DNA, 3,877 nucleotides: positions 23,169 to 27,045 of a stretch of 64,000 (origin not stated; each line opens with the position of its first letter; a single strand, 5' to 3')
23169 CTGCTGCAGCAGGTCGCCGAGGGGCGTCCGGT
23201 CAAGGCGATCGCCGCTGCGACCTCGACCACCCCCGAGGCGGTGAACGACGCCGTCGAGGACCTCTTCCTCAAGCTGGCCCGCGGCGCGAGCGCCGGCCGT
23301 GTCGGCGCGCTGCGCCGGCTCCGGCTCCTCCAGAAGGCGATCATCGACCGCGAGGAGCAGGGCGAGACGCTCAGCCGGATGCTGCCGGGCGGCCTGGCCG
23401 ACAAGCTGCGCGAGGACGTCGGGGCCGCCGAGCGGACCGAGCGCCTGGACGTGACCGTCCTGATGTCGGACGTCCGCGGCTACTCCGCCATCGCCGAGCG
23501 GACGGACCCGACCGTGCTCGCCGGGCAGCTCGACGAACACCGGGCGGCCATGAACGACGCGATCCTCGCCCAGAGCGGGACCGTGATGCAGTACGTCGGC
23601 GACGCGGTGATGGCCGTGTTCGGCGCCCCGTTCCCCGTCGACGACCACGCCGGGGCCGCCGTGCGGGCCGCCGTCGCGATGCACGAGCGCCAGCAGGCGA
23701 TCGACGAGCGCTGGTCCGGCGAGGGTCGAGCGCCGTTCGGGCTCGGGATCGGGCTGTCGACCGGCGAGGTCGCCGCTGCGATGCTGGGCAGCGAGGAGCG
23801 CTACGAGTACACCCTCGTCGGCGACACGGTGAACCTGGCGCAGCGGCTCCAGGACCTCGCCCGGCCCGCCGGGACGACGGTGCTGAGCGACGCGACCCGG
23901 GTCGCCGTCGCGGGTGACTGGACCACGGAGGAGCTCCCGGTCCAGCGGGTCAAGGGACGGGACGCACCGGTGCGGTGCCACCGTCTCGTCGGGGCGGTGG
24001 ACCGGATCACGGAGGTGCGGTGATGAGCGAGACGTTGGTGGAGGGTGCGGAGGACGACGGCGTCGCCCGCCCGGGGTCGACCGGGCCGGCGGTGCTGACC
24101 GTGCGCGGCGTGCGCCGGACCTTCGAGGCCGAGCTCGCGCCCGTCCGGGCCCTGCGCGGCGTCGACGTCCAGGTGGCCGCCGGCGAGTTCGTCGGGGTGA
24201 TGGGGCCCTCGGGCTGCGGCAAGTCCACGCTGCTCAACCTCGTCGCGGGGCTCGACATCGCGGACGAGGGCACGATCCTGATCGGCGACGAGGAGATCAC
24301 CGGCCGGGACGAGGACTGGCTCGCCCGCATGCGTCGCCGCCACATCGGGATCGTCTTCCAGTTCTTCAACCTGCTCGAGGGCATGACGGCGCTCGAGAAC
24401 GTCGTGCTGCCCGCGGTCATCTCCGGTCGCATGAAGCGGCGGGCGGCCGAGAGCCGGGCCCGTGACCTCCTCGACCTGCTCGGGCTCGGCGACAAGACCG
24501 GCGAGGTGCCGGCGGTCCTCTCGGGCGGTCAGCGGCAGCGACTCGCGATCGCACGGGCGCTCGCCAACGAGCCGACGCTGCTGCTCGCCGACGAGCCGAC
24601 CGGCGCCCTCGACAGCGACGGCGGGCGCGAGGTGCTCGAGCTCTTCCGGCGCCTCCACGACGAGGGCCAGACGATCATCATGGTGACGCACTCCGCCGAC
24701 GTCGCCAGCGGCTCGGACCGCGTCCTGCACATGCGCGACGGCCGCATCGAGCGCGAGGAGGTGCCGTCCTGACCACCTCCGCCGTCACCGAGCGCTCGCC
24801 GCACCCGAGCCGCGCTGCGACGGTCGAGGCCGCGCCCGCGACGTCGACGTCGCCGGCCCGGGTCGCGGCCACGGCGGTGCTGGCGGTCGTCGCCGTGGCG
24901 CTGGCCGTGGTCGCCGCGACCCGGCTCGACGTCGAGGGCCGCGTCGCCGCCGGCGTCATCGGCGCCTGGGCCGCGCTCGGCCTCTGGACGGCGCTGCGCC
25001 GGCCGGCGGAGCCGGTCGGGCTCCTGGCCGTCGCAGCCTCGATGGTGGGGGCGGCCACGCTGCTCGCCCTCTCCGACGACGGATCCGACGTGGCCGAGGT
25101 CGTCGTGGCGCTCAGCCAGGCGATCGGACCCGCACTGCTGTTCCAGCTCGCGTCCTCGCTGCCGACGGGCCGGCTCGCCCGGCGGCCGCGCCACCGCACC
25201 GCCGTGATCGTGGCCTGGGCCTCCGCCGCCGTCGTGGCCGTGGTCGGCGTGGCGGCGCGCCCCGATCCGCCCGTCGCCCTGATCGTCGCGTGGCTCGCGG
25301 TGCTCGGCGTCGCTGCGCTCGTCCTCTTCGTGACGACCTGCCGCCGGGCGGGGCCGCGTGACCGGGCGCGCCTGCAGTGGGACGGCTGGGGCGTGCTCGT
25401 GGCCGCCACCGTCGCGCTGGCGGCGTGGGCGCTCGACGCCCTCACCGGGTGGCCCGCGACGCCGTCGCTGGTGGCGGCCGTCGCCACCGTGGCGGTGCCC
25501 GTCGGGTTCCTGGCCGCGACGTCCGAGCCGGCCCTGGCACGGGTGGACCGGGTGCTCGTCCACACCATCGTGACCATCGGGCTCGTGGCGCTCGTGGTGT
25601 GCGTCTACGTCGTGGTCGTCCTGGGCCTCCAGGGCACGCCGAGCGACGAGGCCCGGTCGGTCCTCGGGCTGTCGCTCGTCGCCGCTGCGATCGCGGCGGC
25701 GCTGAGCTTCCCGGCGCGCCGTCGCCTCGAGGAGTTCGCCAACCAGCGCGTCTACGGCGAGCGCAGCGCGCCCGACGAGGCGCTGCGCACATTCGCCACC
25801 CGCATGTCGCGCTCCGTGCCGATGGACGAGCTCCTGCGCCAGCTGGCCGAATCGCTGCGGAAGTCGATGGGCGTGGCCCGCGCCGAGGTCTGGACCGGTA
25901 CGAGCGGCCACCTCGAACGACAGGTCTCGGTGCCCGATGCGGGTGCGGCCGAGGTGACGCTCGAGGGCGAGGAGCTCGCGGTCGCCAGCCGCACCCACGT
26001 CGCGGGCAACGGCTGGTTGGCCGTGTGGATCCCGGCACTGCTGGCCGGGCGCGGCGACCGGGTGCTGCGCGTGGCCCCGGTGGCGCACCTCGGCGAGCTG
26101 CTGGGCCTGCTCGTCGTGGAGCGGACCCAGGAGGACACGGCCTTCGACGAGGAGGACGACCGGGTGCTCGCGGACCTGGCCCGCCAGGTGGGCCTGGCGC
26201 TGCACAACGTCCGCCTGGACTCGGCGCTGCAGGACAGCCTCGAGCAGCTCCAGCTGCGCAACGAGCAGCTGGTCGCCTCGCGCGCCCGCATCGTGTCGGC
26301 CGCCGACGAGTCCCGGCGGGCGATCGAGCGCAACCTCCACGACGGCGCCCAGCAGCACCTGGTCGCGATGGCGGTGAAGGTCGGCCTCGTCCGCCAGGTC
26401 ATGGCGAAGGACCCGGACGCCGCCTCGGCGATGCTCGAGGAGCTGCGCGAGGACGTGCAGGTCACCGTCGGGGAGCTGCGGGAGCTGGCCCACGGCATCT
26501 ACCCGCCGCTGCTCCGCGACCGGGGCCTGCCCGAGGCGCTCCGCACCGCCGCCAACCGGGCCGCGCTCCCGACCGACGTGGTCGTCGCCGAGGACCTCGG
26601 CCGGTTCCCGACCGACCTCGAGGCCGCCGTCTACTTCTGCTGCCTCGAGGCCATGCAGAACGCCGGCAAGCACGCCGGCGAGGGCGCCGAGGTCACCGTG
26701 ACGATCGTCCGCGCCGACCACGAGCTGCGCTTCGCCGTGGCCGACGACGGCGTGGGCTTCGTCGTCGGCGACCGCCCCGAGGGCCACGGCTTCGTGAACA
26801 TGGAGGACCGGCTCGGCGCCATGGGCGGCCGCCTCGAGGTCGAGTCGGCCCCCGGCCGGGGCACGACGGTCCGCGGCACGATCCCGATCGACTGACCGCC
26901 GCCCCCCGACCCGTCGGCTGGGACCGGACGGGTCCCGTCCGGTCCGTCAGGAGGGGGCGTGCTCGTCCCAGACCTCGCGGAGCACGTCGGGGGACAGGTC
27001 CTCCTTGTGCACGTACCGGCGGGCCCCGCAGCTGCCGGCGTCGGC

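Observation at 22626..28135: Signalling cluster: REC-LuxR-nucleotide cyclase fusion, two paralogous NarL regulators, orphan ABC ATPase and a 7+TM GAF histidine kinase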

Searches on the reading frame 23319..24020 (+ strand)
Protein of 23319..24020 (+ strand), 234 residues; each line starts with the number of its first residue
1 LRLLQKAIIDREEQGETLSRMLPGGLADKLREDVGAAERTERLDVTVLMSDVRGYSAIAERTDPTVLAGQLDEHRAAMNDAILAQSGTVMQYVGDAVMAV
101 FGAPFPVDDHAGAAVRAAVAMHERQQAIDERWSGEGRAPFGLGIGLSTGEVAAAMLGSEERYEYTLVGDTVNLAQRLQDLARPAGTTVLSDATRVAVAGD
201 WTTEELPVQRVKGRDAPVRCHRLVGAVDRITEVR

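Call 21: search_solved_structures(query=window:23319-24020:+, max_evalue=1e-10, show_alignments=5)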
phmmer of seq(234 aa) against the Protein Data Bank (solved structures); distinct sequences matched with E-value up to 1e-10: 28.
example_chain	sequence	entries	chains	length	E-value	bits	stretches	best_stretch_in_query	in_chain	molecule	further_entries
2w01_A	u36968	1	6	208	1.4e-24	90.2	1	41-201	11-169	ADENYLATE CYCLASE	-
6fht_A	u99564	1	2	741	6.3e-24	88.1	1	31-201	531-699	Bacteriophytochrome,Adenylate cyclase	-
3r5g_A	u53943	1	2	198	1.1e-22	84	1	39-225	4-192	CyaB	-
6sir_A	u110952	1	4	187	2.3e-18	69.9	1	36-215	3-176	Nucleotide cyclase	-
5oyh_A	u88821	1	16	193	6.7e-18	68.4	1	39-215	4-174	Nucleotide cyclase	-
1wc0_A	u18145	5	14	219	6.8e-18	68.4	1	38-218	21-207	ADENYLATE CYCLASE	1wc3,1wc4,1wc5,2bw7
1wc1_A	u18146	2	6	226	9.9e-18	67.8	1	39-218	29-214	ADENYLATE CYCLASE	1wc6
6ao9_A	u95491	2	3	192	2.4e-16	63.3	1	39-215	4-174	Bacterio-rhodopsin/guanylyl cyclase 1 fusion protein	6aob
6aoa_A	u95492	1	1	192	3.1e-16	62.9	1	39-215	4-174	Bacterio-rhodopsin/guanylyl cyclase 1 fusion protein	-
4p2f_A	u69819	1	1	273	3.7e-16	62.7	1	15-223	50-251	Adenylate cyclase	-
7yz9_A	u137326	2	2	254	4.2e-16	62.5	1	10-219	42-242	Adenylate cyclase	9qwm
4p2x_A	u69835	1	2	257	5.2e-16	62.2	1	11-224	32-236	Adenylate cyclase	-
4p2m_A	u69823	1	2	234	5.4e-16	62.2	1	15-224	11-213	Adenylate cyclase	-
3et6_A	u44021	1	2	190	1.7e-15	60.5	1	40-192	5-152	Soluble guanylyl cyclase beta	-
7yzi_A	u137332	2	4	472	3.2e-15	59.6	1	10-220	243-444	Adenylate cyclase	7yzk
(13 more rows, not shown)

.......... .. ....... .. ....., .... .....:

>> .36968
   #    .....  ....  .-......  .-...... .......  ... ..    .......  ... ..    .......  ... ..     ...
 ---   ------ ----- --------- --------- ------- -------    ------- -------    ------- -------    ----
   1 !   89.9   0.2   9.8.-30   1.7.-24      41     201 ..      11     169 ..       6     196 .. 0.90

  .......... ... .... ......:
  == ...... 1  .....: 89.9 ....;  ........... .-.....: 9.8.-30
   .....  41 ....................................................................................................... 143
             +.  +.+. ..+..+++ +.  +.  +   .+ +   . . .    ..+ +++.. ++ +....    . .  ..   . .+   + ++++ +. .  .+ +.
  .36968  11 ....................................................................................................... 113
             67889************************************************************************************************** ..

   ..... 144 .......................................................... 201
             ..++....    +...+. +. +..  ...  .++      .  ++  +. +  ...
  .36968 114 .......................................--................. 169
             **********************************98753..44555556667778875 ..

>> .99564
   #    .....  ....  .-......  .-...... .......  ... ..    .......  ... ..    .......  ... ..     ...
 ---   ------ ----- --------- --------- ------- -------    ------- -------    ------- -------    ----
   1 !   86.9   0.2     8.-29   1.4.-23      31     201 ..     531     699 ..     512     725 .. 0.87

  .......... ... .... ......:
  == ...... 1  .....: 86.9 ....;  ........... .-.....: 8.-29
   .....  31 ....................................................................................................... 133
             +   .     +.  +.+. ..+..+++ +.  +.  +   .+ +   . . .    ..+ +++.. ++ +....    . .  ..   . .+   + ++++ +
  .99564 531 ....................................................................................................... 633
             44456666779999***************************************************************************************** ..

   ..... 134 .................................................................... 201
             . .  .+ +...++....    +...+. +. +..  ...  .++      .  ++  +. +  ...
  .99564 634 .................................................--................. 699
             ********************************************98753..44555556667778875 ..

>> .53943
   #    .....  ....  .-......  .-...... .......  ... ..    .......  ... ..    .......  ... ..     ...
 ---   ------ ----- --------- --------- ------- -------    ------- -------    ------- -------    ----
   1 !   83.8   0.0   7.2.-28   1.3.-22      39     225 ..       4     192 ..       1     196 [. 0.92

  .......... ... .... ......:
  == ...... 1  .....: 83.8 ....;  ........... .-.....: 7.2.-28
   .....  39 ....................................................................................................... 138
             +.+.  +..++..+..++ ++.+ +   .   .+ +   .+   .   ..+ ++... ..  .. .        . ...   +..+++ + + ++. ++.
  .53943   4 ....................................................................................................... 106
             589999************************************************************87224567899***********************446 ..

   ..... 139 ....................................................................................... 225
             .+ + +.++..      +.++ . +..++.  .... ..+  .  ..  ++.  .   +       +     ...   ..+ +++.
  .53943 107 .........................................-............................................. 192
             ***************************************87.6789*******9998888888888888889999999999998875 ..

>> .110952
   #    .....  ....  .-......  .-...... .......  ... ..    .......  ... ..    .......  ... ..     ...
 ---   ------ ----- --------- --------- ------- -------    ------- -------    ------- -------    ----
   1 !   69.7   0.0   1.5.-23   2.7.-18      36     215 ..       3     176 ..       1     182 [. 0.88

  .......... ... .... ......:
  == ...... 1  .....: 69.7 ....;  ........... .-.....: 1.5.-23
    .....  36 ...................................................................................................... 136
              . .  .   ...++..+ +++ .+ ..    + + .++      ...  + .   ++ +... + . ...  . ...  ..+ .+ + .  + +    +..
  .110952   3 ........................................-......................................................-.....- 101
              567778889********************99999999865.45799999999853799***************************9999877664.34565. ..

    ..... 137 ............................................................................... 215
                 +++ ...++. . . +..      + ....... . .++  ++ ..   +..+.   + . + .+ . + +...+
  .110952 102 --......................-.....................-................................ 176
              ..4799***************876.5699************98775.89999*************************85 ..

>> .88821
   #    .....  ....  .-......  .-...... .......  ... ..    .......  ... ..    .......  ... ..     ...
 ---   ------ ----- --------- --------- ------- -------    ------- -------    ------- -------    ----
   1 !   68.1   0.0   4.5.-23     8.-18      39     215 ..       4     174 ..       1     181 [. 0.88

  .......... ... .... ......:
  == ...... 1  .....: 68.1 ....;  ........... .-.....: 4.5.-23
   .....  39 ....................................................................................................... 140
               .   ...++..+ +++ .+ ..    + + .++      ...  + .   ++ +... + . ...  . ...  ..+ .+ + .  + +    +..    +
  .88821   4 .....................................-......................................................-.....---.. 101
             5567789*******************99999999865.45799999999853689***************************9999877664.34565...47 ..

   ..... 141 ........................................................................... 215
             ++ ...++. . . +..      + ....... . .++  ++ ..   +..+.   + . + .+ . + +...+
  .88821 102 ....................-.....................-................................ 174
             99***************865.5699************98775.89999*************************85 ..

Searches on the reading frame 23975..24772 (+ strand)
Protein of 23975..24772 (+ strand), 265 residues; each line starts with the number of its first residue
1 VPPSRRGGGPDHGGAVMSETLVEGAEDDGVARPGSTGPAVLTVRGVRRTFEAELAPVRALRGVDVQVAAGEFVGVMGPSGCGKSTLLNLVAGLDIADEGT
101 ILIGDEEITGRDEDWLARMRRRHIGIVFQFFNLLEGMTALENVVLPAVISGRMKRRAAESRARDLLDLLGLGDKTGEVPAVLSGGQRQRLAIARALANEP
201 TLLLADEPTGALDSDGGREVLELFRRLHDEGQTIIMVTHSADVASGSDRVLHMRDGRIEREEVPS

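Call 4: search_protein_families(library=pfam, proteins=[window:23975-24772:+], max_evalue=0.01)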
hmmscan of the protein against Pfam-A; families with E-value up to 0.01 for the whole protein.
window:23975-24772:+ (265 aa): 8 families
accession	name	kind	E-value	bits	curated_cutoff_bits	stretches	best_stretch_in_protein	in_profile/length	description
PF00005.33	ABC_tran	-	3.5e-35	122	25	1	60-209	1-136/137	ABC transporter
PF13304.12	AAA_21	-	3.5e-06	27.7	27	1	165-240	221-299/304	AAA domain, putative AbiEii toxin, Type IV TA system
PF02463.25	SMC_N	-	5.6e-06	26.4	40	1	180-254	135-212/220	RecF/RecN/SMC N terminal domain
PF25199.1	nSTAND_NTPase5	-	0.0036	17.6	34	0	69-124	40-98/145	Novel STAND NTPase 5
PF03193.22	RsgA_GTPase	-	0.0041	17.4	30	1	69-92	105-128/174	RsgA GTPase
PF13401.12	AAA_22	-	0.0063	17.3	27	0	72-229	7-109/130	AAA domain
PF13238.12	AAA_18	-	0.0071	17.2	29.4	0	73-152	1-84/128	AAA domain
PF13191.12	AAA_16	-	0.0072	17.3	32.6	0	67-206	19-139/167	AAA ATPase domain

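Call 19: search_protein_families(library=ncbifam, proteins=[window:24023-24772:+], max_evalue=0.01)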
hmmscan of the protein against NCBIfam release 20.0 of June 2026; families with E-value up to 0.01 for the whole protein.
window:24023-24772:+ (249 aa): 198 families (the best 25 are shown)
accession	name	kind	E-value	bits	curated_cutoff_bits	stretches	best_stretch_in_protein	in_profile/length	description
NF007826.0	PRK10535.1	equivalog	1.5e-63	215.1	966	1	23-245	3-224/648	macrolide ABC transporter ATP-binding protein/permease MacB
TIGR02982.1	heterocyst_DevA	subfamily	8e-61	205.4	295.8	1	24-243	1-220/220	ABC exporter ATP-binding subunit, DevA family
TIGR02211.1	LolD_lipo_ex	equivalog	1.6e-58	197.8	307.75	1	25-243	2-220/221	lipoprotein-releasing ABC transporter ATP-binding protein LolD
NF038007.1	ABC_ATP_DarD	equivalog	3.1e-58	196.8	375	1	25-242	2-218/218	darobactin export ABC transporter ATP-binding protein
TIGR02673.1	FtsE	equivalog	1.7e-57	194.6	264.85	1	39-240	13-213/214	cell division ATP-binding protein FtsE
NF007879.0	PRK10584.1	equivalog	6e-52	176.6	336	1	39-245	21-227/228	putative ABC transporter ATP-binding protein YbbA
TIGR03005.1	ectoine_ehuA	equivalog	9.5e-52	175.7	345.4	1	39-248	11-231/252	ectoine/hydroxyectoine ABC transporter ATP-binding protein EhuA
TIGR03265.1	PhnT2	equivalog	3.8e-51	174.4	457.7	1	25-248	5-219/353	putative 2-aminoethylphosphonate ABC transporter ATP-binding protein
NF007027.0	PRK09493.1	equivalog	1.8e-50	171.6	379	1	37-245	10-217/240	glutamine ABC transporter ATP-binding protein GlnQ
TIGR03608.1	L_ocin_972_ABC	subfamily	6.1e-50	169.6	254.85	1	42-237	12-206/206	putative bacteriocin export ABC transporter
NF008428.0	PRK11264.1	equivalog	1.2e-49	168.8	406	1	42-242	17-222/250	L-cystine ABC transporter ATP-binding protein TcyN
NF008639.0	PRK11629.1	equivalog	7e-48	163.1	360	1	42-245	24-227/234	lipoprotein-releasing ABC transporter ATP-binding protein LolD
TIGR02314.1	ABC_MetN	equivalog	1.4e-46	159.1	499.7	1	27-241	4-218/343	methionine ABC transporter ATP-binding protein MetN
TIGR02315.1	ABC_phnC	equivalog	1.6e-46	158.7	266.1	1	25-243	2-225/243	phosphonate ABC transporter ATP-binding protein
NF040933.2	ABC_arch_GlcV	equivalog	1.7e-46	158.7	450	1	25-245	3-223/357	glucose ABC transporter ATP-binding protein GlcV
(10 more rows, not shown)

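Call 54: search_protein_families(library=padloc, proteins=[window:24023-24772:+], max_evalue=0.001)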
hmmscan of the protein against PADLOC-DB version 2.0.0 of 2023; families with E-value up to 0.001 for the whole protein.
window:24023-24772:+ (249 aa): 5 families
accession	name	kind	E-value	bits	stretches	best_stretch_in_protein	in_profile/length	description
PDLC04135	mad3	-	2e-33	114.4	2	160-240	258-340/374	mads_3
PDLC04140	mad8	-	7.5e-10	36.8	1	43-227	16-236/314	mads_8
PDLC04164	AriA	-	2.4e-07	28.6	1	166-239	172-249/253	-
PDLC02980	AriA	-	7.9e-07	27.3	1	149-225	221-300/304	-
PDLC02914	ATPase-Toprim_I-B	-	0.00044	17.6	0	176-225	195-245/443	-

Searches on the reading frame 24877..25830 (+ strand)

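Call 24: search_protein_families(library=pfam, proteins=[window:24877-25830:+], max_evalue=10)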
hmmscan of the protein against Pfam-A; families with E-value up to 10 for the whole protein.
window:24877-25830:+ (318 aa): 1 family
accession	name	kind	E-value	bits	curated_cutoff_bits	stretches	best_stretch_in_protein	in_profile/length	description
PF07695.17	7TMR-DISM_7TM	-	4.8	7.5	29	1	71-189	63-176/205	7TM diverse intracellular signalling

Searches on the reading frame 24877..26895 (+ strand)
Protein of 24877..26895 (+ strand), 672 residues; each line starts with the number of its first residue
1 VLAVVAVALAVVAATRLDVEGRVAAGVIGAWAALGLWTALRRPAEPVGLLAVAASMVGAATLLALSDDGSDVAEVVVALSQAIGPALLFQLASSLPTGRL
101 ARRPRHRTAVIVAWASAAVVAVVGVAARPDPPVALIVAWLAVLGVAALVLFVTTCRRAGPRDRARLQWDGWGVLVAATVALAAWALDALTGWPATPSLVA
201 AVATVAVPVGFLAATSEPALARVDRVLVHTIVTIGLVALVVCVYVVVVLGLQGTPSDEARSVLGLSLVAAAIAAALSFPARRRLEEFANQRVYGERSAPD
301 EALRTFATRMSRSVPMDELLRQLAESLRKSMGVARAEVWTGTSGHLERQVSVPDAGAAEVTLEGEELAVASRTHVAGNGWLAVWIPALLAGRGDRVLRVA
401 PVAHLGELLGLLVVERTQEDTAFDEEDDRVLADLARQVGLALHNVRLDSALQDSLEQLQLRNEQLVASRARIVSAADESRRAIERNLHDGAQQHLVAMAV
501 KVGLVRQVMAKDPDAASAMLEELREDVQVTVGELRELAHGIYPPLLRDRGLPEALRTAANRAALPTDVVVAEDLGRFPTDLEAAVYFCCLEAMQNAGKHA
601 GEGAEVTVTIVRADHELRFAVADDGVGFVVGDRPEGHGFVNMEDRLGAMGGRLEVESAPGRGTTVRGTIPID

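Call 4: search_protein_families(library=pfam, proteins=[window:24877-26895:+], max_evalue=0.01)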
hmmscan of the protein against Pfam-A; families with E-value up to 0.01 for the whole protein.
window:24877-26895:+ (672 aa): 6 families
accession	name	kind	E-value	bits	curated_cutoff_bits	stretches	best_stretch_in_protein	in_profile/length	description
PF07730.19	HisKA_3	-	3.5e-13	50.3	24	1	480-544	2-66/68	Histidine kinase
PF02518.31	HATPase_c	-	1.7e-11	44.9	26.4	1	585-671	6-109/111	Histidine kinase-, DNA gyrase B-, and HSP90-like ATPase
PF01590.32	GAF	-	2.7e-07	31.6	22.4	1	316-442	2-133/133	GAF domain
PF13492.12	GAF_3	-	0.00054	20.8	27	1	317-444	3-129/129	GAF domain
PF13581.12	HATPase_c_2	-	0.0011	19.4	27.4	1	575-635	22-86/127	Histidine kinase-like ATPase domain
PF13185.12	GAF_2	-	0.0045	17.6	28.6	1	390-443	84-136/136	GAF domain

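Call 19: search_protein_families(library=ncbifam, proteins=[window:24877-26895:+], max_evalue=0.01)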
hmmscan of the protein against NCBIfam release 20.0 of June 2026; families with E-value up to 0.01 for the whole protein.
window:24877-26895:+ (672 aa): 8 families
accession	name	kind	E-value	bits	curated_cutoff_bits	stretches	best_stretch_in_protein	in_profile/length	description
NF052443.1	SensHisKinMctS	equivalog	2e-27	95.7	700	1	455-670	226-447/457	two-component system sensor histidine kinase MctS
NF008649.0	PRK11644.1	equivalog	5.1e-21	75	408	1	418-670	243-495/499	signal transduction histidine-protein kinase/phosphatase UhpB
NF052531.1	Strep_LiaS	equivalog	9.9e-20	71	450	1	445-671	101-327/328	envelope stress sensor histidine kinase LiaS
NF008184.0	PRK10935.1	equivalog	1.5e-16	60.1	553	1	478-666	362-554/565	nitrate/nitrite two-component system sensor histidine kinase NarQ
NF007896.0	PRK10600.1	equivalog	1.9e-14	53.3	578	1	477-666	388-580/598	nitrate/nitrite two-component system sensor histidine kinase NarX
NF047786.1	his_kin_MadS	equivalog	6.5e-11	42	500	1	401-670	134-434/434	MadS family sensor histidine kinase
NF047322.1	HK_morpho_MacS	equivalog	7.3e-06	25.4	300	1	466-669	169-366/367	MacS family sensor histidine kinase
TIGR02966.1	phoR_proteo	equivalog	0.0044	16.1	334.2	0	593-628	238-273/333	phosphate regulon sensor histidine kinase PhoR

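Call 54: search_protein_families(library=padloc, proteins=[window:24877-26895:+], max_evalue=0.001)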
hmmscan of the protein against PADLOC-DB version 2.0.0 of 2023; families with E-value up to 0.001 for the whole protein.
window:24877-26895:+ (672 aa): 0 families
